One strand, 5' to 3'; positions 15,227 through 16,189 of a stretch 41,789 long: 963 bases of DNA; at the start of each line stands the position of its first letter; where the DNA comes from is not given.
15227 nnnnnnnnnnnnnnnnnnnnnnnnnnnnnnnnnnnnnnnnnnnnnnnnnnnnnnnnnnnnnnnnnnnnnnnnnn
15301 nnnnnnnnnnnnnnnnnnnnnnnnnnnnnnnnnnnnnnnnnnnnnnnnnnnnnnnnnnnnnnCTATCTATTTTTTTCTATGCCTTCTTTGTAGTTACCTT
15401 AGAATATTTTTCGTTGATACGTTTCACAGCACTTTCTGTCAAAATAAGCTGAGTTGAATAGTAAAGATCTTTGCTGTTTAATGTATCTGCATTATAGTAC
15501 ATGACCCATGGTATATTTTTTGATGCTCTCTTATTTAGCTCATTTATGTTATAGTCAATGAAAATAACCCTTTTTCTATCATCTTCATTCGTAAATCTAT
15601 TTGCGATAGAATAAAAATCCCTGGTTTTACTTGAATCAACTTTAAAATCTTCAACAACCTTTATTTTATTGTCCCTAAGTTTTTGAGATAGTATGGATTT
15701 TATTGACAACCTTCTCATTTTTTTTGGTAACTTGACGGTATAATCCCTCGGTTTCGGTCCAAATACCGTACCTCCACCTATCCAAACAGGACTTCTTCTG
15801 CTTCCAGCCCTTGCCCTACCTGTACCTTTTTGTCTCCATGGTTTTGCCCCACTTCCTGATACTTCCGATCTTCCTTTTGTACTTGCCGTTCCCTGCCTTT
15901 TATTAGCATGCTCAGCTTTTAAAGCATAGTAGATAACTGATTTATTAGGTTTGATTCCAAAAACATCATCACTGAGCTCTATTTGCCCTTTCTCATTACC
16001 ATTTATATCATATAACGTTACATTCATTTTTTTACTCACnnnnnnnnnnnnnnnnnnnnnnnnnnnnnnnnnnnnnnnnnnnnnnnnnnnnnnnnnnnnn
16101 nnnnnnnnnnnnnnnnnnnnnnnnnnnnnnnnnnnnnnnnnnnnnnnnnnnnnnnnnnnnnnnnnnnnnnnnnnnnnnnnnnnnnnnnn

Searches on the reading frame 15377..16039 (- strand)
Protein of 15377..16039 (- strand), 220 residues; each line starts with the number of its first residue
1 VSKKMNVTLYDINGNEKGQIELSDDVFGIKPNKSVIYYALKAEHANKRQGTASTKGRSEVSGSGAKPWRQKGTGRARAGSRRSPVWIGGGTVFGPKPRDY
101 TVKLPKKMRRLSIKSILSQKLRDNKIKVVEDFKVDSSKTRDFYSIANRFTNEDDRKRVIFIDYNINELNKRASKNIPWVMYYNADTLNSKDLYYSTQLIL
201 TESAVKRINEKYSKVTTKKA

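Call 7: find_encoding_contigs(protein=window:15377-16039:-, flank=10000, max_places=10)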
Protein window:15377-16039:- (220 aa): no gene with exactly this product is on record in the collection.

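Call 8: search_protein_families(library=pfam, proteins=[window:15377-16039:-])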
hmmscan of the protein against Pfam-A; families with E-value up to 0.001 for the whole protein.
window:15377-16039:- (220 aa): 1 family
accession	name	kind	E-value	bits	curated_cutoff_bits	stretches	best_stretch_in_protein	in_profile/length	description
PF00573.27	Ribosomal_L4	-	4.1e-67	226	25.8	1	20-210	1-189/190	Ribosomal protein L4/L1 family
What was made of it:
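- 15377..16027 (-): rplD (L4), 216 aa. It follows rpsJ directly instead of following rplC. Pfam Ribosomal_L4, E 4e-67 (call 8).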

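Call 9: find_encoding_contigs(protein=window:15377-16027:-, flank=10000, max_places=10)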
Protein window:15377-16027:- (216 aa): 5 contigs read that carry it; 5 places shown.
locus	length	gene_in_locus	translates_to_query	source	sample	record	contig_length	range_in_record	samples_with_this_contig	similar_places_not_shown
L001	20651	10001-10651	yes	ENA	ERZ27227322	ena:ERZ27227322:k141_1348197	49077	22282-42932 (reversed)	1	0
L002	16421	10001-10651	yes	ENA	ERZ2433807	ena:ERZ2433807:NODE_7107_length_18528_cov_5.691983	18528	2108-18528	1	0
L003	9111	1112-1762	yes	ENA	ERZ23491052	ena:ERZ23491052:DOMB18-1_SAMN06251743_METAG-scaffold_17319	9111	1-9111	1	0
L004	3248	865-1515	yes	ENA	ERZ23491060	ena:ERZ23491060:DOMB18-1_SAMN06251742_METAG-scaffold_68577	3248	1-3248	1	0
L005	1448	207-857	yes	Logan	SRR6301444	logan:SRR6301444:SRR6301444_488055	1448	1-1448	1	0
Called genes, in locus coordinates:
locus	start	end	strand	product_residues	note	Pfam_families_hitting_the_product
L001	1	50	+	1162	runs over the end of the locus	PF04563:RNA_pol_Rpb2_1, PF04561:RNA_pol_Rpb2_2, PF04565:RNA_pol_Rpb2_3, PF10385:RNA_pol_Rpb2_45, PF00562:RNA_pol_Rpb2_6, PF04560:RNA_pol_Rpb2_7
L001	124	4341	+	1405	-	PF04997:RNA_pol_Rpb1_1, PF00623:RNA_pol_Rpb1_2, PF04983:RNA_pol_Rpb1_3, PF05000:RNA_pol_Rpb1_4, PF04998:RNA_pol_Rpb1_5, PF01551:Peptidase_M23 (faint), PF21668:RPOC_hybrid (faint), PF01333:Apocytochr_F_C (faint)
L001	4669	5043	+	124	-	PF00164:Ribosom_S12_S23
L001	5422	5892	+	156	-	PF00177:Ribosomal_S7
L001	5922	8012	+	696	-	PF00009:GTP_EFTU, PF03144:GTP_EFTU_D2, PF22042:EF-G_D2, PF14492:EFG_III, PF16658:RF3_C (weak), PF03764:EFG_IV, PF00679:EFG_C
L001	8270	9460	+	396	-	PF00009:GTP_EFTU, PF03144:GTP_EFTU_D2, PF03143:GTP_EFTU_D3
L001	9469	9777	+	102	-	PF00338:Ribosomal_S10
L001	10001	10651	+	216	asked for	PF00573:Ribosomal_L4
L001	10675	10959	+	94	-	PF00276:Ribosomal_L23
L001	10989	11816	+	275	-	PF00181:Ribosomal_L2_N, PF03947:Ribosomal_L2_C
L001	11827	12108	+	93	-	PF00203:Ribosomal_S19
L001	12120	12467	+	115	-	PF00237:Ribosomal_L22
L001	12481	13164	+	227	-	PF05316:VAR1 (weak), PF07650:KH_2, PF00189:Ribosomal_S3_C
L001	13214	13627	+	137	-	PF00252:Ribosomal_L16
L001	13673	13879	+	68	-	PF00831:Ribosomal_L29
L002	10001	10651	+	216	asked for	PF00573:Ribosomal_L4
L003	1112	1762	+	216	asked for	PF00573:Ribosomal_L4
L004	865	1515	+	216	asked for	PF00573:Ribosomal_L4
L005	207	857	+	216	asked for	PF00573:Ribosomal_L4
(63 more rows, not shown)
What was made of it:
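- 15377..16027 (-): The exact 216-aa product is on 5 contigs (call 9).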

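Call 12: find_related_loci(query=window:15377-16027:-, collection=genome_contigs, flank=10000)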
Query window:15377-16027:- (216 aa) in genome_contigs; peptide patterns used: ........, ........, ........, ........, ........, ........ (x = any residue, [..] = any of these).
183 stretches matched a pattern; 2 encode a relative of the query (tblastn E <= 1e-3); 2 distinct loci.
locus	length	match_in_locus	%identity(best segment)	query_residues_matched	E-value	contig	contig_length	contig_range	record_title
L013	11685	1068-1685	44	1-208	1e-55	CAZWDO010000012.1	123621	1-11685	MAG TPA_asm: uncultured bacterium isolate binchicken_co113_61 genome assembly, contig: NODE_134_length_123621_cov_5.0936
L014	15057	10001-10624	36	1-208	3e-36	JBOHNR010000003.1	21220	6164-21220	MAG: Candidatus Saccharimonadales bacterium isolate TC-S_metawrap_bin.170 k127_1280618, whole genome shotgun sequence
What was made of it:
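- Tried and rejected: The genome_contigs scan with the window's L4 used over-specific peptide patterns and returned only two distant loci (call 12).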

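Call 17: find_homologous_proteins(query=window:15377-16027:-, max_evalue=1e-30)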
Query window:15377-16027:- (216 aa): 6340 proteins with E <= 1e-30 among 8000 candidates; the best 120 are listed.
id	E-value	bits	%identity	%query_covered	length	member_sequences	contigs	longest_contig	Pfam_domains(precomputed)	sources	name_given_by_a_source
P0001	2.8e-129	447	93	100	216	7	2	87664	PF00573.28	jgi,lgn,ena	-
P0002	3.3e-111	388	80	97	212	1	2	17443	PF00573.28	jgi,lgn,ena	-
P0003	4.7e-110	384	80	99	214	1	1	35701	PF00573.28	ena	-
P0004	1.0e-105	370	78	97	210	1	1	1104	PF00573.28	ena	-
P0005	2.4e-105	369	77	97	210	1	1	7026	PF00573.28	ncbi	-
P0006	6.1e-105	368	77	97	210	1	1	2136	PF00573.28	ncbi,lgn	-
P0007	2.2e-103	363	77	95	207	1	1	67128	PF00573.28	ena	-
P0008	4.5e-103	362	77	97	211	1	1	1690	PF00573.28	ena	-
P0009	5.3e-103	361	77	95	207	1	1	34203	PF00573.28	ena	-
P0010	5.7e-103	361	78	97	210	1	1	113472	PF00573.28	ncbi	-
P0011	7.2e-103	361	75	97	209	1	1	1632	PF00573.28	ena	-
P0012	6.8e-92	325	70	97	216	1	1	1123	PF00573.28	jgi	-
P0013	4.2e-91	322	68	97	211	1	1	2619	PF00573.28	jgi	jgi:large subunit ribosomal protein L4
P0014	5.7e-91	322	68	97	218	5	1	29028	PF00573.28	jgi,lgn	jgi:large subunit ribosomal protein L4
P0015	1.3e-90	321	67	97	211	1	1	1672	PF00573.28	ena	-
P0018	3.3e-90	320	66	97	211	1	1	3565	PF00573.28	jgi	jgi:large subunit ribosomal protein L4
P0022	1.0e-89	318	66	98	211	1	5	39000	PF00573.28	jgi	jgi:large subunit ribosomal protein L4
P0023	1.4e-89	318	65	98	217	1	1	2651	PF00573.28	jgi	jgi:large subunit ribosomal protein L4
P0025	2.0e-89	317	65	97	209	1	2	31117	PF00573.28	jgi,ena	jgi:large subunit ribosomal protein L4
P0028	3.3e-89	316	67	97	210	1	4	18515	PF00573.28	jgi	jgi:large subunit ribosomal protein L4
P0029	5.7e-89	316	65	97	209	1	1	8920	PF00573.28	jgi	jgi:large subunit ribosomal protein L4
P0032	1.0e-88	315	67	97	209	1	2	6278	PF00573.28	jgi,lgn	jgi:large subunit ribosomal protein L4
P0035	3.6e-88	313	67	97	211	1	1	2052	PF00573.28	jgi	jgi:large subunit ribosomal protein L4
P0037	4.7e-88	313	65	97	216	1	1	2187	PF00573.28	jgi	jgi:large subunit ribosomal protein L4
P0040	9.3e-88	312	66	97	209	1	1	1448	PF00573.28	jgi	jgi:large subunit ribosomal protein L4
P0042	1.1e-87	311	65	97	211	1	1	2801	PF00573.28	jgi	jgi:large subunit ribosomal protein L4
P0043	1.2e-87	311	64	97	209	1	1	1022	PF00573.28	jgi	jgi:large subunit ribosomal protein L4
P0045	1.4e-87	311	64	97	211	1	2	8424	PF00573.28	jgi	jgi:large subunit ribosomal protein L4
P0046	1.6e-87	311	67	97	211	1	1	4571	PF00573.28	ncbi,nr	ncbi:MAG: 50S ribosomal protein L4 [Spirochaetes bacterium]|nr:MAG: 50S ribosomal protein L4 [Spiroc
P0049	2.2e-87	310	66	97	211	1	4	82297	PF00573.28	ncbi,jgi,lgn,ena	-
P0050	2.3e-87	310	66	97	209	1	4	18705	PF00573.28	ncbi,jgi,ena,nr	ncbi:MAG: 50S ribosomal protein L4 [Spirochaetes bacterium DG_61]|nr:MAG: 50S ribosomal protein L4 [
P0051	2.9e-87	310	66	97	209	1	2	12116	PF00573.28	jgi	jgi:large subunit ribosomal protein L4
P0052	3.0e-87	310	66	97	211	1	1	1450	PF00573.28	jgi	jgi:large subunit ribosomal protein L4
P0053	3.5e-87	310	65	97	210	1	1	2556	PF00573.28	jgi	jgi:large subunit ribosomal protein L4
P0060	4.0e-86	306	66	97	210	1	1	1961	PF00573.28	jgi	jgi:large subunit ribosomal protein L4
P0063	5.2e-86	306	65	97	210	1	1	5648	PF00573.28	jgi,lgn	jgi:large subunit ribosomal protein L4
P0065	6.1e-86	306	67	97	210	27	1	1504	PF00573.28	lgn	-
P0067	7.1e-86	305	64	97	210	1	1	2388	PF00573.28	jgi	jgi:large subunit ribosomal protein L4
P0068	7.9e-86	305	64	97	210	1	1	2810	PF00573.28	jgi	jgi:large subunit ribosomal protein L4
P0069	8.1e-86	305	64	97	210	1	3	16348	PF00573.28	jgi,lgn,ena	jgi:large subunit ribosomal protein L4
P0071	9.3e-86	305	64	97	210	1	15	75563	PF00573.28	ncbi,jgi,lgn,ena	jgi:large subunit ribosomal protein L4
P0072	1.0e-85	305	64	97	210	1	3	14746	PF00573.28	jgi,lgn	jgi:large subunit ribosomal protein L4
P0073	1.0e-85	305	64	97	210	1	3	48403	PF00573.28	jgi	jgi:large subunit ribosomal protein L4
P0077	1.4e-85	304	63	97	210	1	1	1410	PF00573.28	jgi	jgi:large subunit ribosomal protein L4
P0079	1.8e-85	304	65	97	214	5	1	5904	PF00573.28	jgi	jgi:large subunit ribosomal protein L4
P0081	3.2e-85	303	64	97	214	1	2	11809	PF00573.28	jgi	jgi:large subunit ribosomal protein L4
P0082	3.6e-85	303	66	97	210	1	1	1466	PF00573.28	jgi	jgi:large subunit ribosomal protein L4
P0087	1.2e-84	301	66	97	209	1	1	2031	PF00573.28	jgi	jgi:large subunit ribosomal protein L4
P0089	3.6e-84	300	63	97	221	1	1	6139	PF00573.28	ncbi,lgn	ncbi:MAG: 50S ribosomal protein L4 [Spirochaetota bacterium]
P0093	1.4e-83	298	63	97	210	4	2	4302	PF00573.28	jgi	jgi:large subunit ribosomal protein L4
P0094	4.2e-83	296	65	97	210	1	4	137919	PF00573.28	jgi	jgi:large subunit ribosomal protein L4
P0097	3.4e-82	293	64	97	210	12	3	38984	PF00573.28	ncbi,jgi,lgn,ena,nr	ncbi:MAG TPA: 50S ribosomal protein L4 [Spirochaetota bacterium]|nr:50S ribosomal protein L4 [Spiroc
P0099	6.2e-82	293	63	97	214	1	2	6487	PF00573.28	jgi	jgi:large subunit ribosomal protein L4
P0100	8.1e-82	292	62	97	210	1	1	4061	PF00573.28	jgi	jgi:large subunit ribosomal protein L4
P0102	8.7e-82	292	63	97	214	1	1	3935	PF00573.28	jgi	jgi:large subunit ribosomal protein L4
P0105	6.5e-81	289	60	97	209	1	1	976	PF00573.28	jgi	jgi:large subunit ribosomal protein L4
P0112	8.2e-79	282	60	96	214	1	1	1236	PF00573.28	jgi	jgi:large subunit ribosomal protein L4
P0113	4.7e-78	280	61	97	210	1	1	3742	PF00573.28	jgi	jgi:large subunit ribosomal protein L4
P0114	1.8e-75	271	59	96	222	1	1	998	PF00573.28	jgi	jgi:large subunit ribosomal protein L4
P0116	4.9e-73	263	58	97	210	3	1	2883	PF00573.28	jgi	jgi:large subunit ribosomal protein L4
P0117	9.4e-72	259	57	97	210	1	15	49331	PF00573.28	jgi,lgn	jgi:large subunit ribosomal protein L4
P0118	6.2e-67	244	54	97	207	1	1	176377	PF00573.28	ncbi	-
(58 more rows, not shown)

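Call 18: find_encoding_contigs(protein=P0010, flank=3000, max_places=2)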
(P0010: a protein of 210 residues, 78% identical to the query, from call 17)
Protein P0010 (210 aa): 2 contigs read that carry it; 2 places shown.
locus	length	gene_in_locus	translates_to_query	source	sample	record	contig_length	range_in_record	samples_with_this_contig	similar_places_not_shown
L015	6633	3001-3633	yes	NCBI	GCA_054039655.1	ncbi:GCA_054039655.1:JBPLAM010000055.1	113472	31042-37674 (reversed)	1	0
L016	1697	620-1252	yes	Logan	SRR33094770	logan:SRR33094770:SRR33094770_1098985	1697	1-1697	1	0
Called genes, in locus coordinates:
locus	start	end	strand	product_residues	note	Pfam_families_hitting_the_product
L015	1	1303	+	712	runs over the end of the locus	PF00009:GTP_EFTU, PF22042:EF-G_D2, PF03144:GTP_EFTU_D2, PF14492:EFG_III, PF16658:RF3_C (weak), PF03764:EFG_IV, PF00679:EFG_C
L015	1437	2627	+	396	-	PF00009:GTP_EFTU, PF03144:GTP_EFTU_D2, PF03143:GTP_EFTU_D3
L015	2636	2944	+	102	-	PF00338:Ribosomal_S10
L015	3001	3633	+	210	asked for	PF00573:Ribosomal_L4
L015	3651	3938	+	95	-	PF00276:Ribosomal_L23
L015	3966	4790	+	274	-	PF00181:Ribosomal_L2_N, PF03947:Ribosomal_L2_C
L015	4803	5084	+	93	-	PF00203:Ribosomal_S19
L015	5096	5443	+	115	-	PF00237:Ribosomal_L22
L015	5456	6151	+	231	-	PF07650:KH_2, PF05316:VAR1 (faint), PF00189:Ribosomal_S3_C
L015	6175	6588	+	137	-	PF00252:Ribosomal_L16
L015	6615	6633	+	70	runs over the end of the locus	PF00831:Ribosomal_L29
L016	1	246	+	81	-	?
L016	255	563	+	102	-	PF00338:Ribosomal_S10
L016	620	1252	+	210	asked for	PF00573:Ribosomal_L4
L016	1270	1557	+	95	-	PF00276:Ribosomal_L23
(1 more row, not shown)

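Call 19: find_encoding_contigs(protein=P0049, flank=3000, max_places=2)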
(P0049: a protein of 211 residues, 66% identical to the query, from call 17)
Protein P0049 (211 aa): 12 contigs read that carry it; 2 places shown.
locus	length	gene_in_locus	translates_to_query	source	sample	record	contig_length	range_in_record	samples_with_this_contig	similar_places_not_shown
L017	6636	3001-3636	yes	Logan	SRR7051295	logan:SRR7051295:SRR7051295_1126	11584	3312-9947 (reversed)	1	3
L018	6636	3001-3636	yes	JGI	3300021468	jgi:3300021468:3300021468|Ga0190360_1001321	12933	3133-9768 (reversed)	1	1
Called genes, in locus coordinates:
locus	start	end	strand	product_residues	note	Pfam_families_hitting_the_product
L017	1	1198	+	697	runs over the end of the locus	PF00009:GTP_EFTU, PF03144:GTP_EFTU_D2, PF22042:EF-G_D2, PF14492:EFG_III, PF16658:RF3_C (weak), PF03764:EFG_IV, PF00679:EFG_C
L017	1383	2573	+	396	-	PF00009:GTP_EFTU, PF03144:GTP_EFTU_D2, PF03143:GTP_EFTU_D3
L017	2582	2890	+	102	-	PF00338:Ribosomal_S10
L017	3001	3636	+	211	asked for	PF00573:Ribosomal_L4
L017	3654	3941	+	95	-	PF00276:Ribosomal_L23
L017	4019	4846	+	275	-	PF00181:Ribosomal_L2_N, PF03947:Ribosomal_L2_C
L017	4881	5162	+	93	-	PF00203:Ribosomal_S19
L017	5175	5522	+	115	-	PF00237:Ribosomal_L22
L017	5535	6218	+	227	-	PF07650:KH_2, PF05316:VAR1 (faint), PF00189:Ribosomal_S3_C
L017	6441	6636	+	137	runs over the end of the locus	PF00252:Ribosomal_L16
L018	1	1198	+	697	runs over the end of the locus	PF00009:GTP_EFTU, PF03144:GTP_EFTU_D2, PF22042:EF-G_D2, PF14492:EFG_III, PF16658:RF3_C (weak), PF03764:EFG_IV, PF00679:EFG_C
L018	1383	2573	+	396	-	PF00009:GTP_EFTU, PF03144:GTP_EFTU_D2, PF03143:GTP_EFTU_D3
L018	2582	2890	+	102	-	PF00338:Ribosomal_S10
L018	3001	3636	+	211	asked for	PF00573:Ribosomal_L4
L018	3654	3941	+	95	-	PF00276:Ribosomal_L23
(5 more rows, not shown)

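Call 20: find_encoding_contigs(protein=P0118, flank=3000, max_places=2)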
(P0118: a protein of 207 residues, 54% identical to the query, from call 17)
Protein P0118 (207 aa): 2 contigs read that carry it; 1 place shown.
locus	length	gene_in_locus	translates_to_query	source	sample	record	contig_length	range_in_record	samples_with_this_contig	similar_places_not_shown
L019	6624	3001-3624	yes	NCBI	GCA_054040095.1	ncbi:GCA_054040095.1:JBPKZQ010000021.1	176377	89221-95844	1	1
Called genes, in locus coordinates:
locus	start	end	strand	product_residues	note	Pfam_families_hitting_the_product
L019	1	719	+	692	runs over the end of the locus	PF00009:GTP_EFTU, PF03144:GTP_EFTU_D2, PF22042:EF-G_D2, PF14492:EFG_III, PF16658:RF3_C (weak), PF03764:EFG_IV, PF00679:EFG_C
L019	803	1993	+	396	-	PF00009:GTP_EFTU, PF03144:GTP_EFTU_D2, PF03143:GTP_EFTU_D3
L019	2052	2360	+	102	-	PF00338:Ribosomal_S10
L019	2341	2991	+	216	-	PF00297:Ribosomal_L3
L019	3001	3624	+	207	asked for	PF00573:Ribosomal_L4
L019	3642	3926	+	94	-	PF00276:Ribosomal_L23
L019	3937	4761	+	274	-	PF00181:Ribosomal_L2_N, PF03947:Ribosomal_L2_C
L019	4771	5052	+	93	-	PF00203:Ribosomal_S19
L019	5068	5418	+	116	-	PF00237:Ribosomal_L22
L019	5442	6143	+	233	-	PF07650:KH_2, PF05316:VAR1 (faint), PF00189:Ribosomal_S3_C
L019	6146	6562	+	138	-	PF00252:Ribosomal_L16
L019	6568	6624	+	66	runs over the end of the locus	PF00831:Ribosomal_L29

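Call 22: find_homologous_proteins(query=L019:2341-2991:+, max_evalue=1e-20)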
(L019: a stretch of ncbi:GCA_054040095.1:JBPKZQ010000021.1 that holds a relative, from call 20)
Query L019:2341-2991:+ (216 aa): 7999 proteins with E <= 1e-20 among 8000 candidates; the best 120 are listed.
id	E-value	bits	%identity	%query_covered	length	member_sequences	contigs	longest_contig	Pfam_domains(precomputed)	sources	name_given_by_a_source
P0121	7.7e-127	439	93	94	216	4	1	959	PF00297.29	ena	-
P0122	3.4e-123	427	95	95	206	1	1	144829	PF00297.29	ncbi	-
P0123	5.3e-119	413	89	90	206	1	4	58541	PF00297.29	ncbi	-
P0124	4.5e-105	368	79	90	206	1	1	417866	PF00297.29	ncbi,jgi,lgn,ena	-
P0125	1.5e-91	324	68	95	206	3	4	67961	PF00297.29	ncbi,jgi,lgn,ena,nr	ncbi:MAG: 50S ribosomal protein L3 [Spirochaetales bacterium]|nr:50S ribosomal protein L3 [Spirochae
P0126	3.9e-91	322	69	95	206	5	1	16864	PF00297.29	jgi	jgi:large subunit ribosomal protein L3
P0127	9.0e-90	318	68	95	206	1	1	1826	PF00297.29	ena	-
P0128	1.4e-89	317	68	95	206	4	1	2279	PF00297.29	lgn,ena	-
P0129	1.8e-89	317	70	95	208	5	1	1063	PF00297.29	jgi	jgi:large subunit ribosomal protein L3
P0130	1.4e-88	314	68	95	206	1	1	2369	PF00297.29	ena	-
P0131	5.2e-88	312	67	95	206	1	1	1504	PF00297.29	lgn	-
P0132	5.7e-88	312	67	95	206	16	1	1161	PF00297.29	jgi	-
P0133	6.8e-88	312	66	95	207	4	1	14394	PF00297.29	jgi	jgi:large subunit ribosomal protein L3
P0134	9.7e-88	311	66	95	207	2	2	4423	PF00297.29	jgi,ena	-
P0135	1.2e-87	311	67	95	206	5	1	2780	PF00297.29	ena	-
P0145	7.4e-87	308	65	95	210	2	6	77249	PF00297.29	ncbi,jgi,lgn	-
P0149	1.0e-86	308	69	89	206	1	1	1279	PF00297.29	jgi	jgi:large subunit ribosomal protein L3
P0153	1.5e-86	307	68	95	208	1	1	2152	PF00297.29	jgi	jgi:large subunit ribosomal protein L3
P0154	1.6e-86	307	65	95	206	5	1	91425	PF00297.29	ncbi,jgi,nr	ncbi:MAG: 50S ribosomal protein L3 [Spirochaetes bacterium]|nr:50S ribosomal protein L3 [Spirochaeto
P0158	2.1e-86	307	69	95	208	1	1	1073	PF00297.29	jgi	jgi:large subunit ribosomal protein L3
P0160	2.7e-86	306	68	95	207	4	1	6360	PF00297.29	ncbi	ncbi:MAG: 50S ribosomal protein L3 [Spirochaetia bacterium]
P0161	3.1e-86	306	67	95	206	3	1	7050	PF00297.29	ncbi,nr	ncbi:MAG: 50S ribosomal protein L3 [Spirochaetales bacterium]|nr:50S ribosomal protein L3 [Spirochae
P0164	3.6e-86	306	66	95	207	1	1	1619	PF00297.29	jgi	jgi:large subunit ribosomal protein L3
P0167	4.2e-86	306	70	89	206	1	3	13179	PF00297.29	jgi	jgi:large subunit ribosomal protein L3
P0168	5.3e-86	306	67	95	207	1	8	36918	PF00297.29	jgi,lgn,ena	jgi:large subunit ribosomal protein L3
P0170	6.2e-86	305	67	95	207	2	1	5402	PF00297.29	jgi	jgi:large subunit ribosomal protein L3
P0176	1.0e-85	305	67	89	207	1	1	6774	PF00297.29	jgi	jgi:large subunit ribosomal protein L3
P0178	1.5e-85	304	66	95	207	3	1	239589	PF00297.29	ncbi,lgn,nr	ncbi:MAG: 50S ribosomal protein L3 [Spirochaetales bacterium]|nr:50S ribosomal protein L3 [Spirochae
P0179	1.5e-85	304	67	95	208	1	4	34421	PF00297.29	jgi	jgi:large subunit ribosomal protein L3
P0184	2.6e-85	303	67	95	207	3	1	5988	PF00297.29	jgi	jgi:large subunit ribosomal protein L3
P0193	7.1e-85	302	66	95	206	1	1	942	PF00297.29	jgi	jgi:large subunit ribosomal protein L3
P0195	7.9e-85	302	67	95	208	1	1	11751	PF00297.29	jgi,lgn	jgi:large subunit ribosomal protein L3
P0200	9.0e-85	302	66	95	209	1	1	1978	PF00297.29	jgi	jgi:large subunit ribosomal protein L3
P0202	9.3e-85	301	65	95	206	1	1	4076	PF00297.29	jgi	jgi:large subunit ribosomal protein L3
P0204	1.1e-84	301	65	95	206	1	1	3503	PF00297.29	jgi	jgi:large subunit ribosomal protein L3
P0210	1.5e-84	301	66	95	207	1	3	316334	PF00297.29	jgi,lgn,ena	jgi:large subunit ribosomal protein L3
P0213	1.8e-84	300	64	95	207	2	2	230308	PF00297.29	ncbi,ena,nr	ncbi:MAG: 50S ribosomal protein L3 [Spirochaetales bacterium]|nr:50S ribosomal protein L3 [Spirochae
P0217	2.2e-84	300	67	95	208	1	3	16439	PF00297.29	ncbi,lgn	ncbi:MAG: 50S ribosomal protein L3 [Spirochaetota bacterium]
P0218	2.2e-84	300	69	95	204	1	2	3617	PF00297.29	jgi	jgi:large subunit ribosomal protein L3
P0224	3.6e-84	300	65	95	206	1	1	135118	PF00297.29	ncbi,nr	ncbi:MAG: 50S ribosomal protein L3 [Spirochaetales bacterium]|nr:50S ribosomal protein L3 [Spirochae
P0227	3.8e-84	299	64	95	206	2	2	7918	PF00297.29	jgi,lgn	jgi:large subunit ribosomal protein L3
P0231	4.2e-84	299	65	95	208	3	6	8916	PF00297.29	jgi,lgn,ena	jgi:large subunit ribosomal protein L3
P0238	6.8e-84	299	64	95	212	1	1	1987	PF00297.29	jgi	jgi:large subunit ribosomal protein L3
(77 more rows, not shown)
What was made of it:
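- Tried and rejected: The best 120 hits were all 63-95% identical (call 22).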

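Call 25: find_encoding_contigs(protein=P0145, flank=5000, max_places=6)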
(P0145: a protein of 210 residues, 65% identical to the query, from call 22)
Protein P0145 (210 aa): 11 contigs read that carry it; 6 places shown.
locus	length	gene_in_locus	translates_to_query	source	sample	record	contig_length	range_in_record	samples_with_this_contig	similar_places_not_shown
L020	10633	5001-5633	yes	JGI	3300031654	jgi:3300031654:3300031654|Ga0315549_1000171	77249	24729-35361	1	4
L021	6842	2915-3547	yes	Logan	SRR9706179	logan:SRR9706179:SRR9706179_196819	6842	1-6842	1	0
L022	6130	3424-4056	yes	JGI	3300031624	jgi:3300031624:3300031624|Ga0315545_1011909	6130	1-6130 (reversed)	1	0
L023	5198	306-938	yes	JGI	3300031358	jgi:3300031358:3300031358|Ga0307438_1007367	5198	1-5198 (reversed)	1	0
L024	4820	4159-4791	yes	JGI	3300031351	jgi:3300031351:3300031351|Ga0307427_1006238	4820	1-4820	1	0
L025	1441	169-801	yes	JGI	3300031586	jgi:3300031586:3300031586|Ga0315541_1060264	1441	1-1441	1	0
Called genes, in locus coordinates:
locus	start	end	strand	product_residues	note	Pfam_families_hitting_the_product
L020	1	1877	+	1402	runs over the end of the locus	PF04997:RNA_pol_Rpb1_1, PF00623:RNA_pol_Rpb1_2, PF04983:RNA_pol_Rpb1_3, PF05000:RNA_pol_Rpb1_4, PF04998:RNA_pol_Rpb1_5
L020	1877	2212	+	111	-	-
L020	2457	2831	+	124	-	PF00164:Ribosom_S12_S23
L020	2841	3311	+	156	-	PF00177:Ribosomal_S7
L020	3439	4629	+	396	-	PF00009:GTP_EFTU, PF03144:GTP_EFTU_D2, PF03143:GTP_EFTU_D3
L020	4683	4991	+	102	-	PF00338:Ribosomal_S10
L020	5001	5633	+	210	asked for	PF00297:Ribosomal_L3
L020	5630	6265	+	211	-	PF00573:Ribosomal_L4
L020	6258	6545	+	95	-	PF00276:Ribosomal_L23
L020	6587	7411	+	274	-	PF00181:Ribosomal_L2_N, PF03947:Ribosomal_L2_C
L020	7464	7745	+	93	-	PF00203:Ribosomal_S19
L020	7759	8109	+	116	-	PF00237:Ribosomal_L22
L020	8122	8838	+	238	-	PF07650:KH_2, PF05316:VAR1 (faint), PF00189:Ribosomal_S3_C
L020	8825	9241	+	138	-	PF00252:Ribosomal_L16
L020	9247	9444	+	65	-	PF00831:Ribosomal_L29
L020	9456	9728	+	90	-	PF00366:Ribosomal_S17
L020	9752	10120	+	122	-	PF00238:Ribosomal_L14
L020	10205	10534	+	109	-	PF00467:KOW, PF17136:ribosomal_L24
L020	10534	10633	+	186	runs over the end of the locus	PF00281:Ribosomal_L5, PF00673:Ribosomal_L5_C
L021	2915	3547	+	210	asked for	PF00297:Ribosomal_L3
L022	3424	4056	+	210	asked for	PF00297:Ribosomal_L3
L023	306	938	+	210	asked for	PF00297:Ribosomal_L3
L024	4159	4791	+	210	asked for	PF00297:Ribosomal_L3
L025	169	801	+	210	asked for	PF00297:Ribosomal_L3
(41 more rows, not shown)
